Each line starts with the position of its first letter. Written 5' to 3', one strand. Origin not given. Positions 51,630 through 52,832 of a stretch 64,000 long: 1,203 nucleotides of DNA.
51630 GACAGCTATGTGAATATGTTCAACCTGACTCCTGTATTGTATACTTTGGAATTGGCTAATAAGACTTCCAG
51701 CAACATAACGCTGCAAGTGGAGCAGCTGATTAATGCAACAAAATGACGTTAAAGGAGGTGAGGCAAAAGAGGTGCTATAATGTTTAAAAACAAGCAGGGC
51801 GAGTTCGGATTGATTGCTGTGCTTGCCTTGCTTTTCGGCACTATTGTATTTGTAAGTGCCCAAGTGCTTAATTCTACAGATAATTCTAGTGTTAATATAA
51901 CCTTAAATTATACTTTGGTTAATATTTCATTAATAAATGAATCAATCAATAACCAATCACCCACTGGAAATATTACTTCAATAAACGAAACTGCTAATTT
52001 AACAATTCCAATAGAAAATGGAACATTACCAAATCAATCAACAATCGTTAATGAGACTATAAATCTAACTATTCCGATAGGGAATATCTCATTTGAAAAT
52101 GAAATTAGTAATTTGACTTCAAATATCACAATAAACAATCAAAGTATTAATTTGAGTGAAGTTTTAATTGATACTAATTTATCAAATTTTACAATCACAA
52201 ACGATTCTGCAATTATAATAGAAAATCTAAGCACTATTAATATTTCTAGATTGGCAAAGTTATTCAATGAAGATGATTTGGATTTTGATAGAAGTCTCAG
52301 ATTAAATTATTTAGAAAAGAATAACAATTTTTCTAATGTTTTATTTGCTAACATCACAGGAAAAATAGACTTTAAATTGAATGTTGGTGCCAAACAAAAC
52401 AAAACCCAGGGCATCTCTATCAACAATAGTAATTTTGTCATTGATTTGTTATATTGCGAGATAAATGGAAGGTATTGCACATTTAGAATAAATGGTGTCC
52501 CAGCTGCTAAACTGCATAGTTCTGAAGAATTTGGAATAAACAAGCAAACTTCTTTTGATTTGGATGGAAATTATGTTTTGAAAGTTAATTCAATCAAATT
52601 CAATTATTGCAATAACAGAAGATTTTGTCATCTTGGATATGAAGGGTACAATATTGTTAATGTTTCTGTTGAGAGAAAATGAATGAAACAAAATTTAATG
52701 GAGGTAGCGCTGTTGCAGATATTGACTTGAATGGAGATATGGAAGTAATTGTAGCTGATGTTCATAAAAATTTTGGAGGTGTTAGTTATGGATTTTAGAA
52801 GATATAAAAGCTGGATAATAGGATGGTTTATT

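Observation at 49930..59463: SD-coupled six-gene operon of secreted proteins: candidate cell-surface attachment apparatus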

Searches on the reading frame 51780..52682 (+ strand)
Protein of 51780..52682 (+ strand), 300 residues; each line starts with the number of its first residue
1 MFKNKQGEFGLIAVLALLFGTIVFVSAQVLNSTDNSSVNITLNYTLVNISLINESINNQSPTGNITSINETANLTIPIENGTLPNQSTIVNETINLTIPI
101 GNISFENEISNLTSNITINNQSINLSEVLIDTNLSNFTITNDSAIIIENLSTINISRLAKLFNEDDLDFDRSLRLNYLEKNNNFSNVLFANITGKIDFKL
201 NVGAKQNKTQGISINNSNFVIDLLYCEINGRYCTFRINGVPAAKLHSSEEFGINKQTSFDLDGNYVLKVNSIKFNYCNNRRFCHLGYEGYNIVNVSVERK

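Call 3: search_protein_families(library=pfam, proteins=[window:51780-52682:+], max_evalue=0.1)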
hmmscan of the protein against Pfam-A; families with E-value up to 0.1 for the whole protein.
window:51780-52682:+ (300 aa): 0 families

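Call 4: search_protein_families(library=ncbifam, proteins=[window:51780-52682:+], max_evalue=0.1)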
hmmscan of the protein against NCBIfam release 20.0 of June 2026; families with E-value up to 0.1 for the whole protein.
window:51780-52682:+ (300 aa): 0 families

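Call 35: search_protein_families(library=phrogs, proteins=[window:51780-52682:+], max_evalue=0.01)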
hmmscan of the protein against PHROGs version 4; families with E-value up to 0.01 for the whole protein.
window:51780-52682:+ (300 aa): 0 families

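Call 39: find_homologous_proteins(query=window:51780-52679:+, max_evalue=0.001)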
Query window:51780-52679:+ (300 aa): 39 proteins with E <= 0.001 among 1422 candidates.
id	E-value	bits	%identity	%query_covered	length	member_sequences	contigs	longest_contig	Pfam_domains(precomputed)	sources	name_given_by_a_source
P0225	3.0e-115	403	71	99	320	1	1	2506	-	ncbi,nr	ncbi:hypothetical protein HYW99_04420 [Candidatus Woesearchaeota archaeon]|nr:hypothetical protein [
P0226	2.1e-95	337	63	91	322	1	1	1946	-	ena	-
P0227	1.0e-91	325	59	100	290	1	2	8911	-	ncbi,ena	-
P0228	9.3e-85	303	55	100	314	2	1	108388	-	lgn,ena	-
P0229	5.6e-81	290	52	100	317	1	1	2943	-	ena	-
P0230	1.8e-78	282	54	100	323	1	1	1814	-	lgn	-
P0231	4.6e-75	271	52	100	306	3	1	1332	-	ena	-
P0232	1.7e-74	269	50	98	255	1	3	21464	-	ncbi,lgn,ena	-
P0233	1.2e-62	230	44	99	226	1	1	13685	-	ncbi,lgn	-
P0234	3.6e-62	228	47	100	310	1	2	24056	-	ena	-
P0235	1.3e-61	227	45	100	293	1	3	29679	-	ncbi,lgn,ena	-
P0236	6.8e-61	224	45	100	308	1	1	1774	-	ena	-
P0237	4.8e-60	221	42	99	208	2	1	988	-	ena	-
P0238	9.0e-59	217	42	100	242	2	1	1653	-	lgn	-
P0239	9.9e-58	214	67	50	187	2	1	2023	-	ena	-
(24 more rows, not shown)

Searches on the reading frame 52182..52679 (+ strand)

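Call 63: search_protein_families(library=pfam, proteins=[window:52182-52679:+], max_evalue=1)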
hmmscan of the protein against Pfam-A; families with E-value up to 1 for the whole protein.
window:52182-52679:+ (166 aa): 1 family
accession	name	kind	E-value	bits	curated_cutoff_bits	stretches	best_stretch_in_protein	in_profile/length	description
PF18984.5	DUF5717_N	-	0.048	11.9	25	1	26-123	244-338/875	Family of unknown function (DUF5717)N-terminal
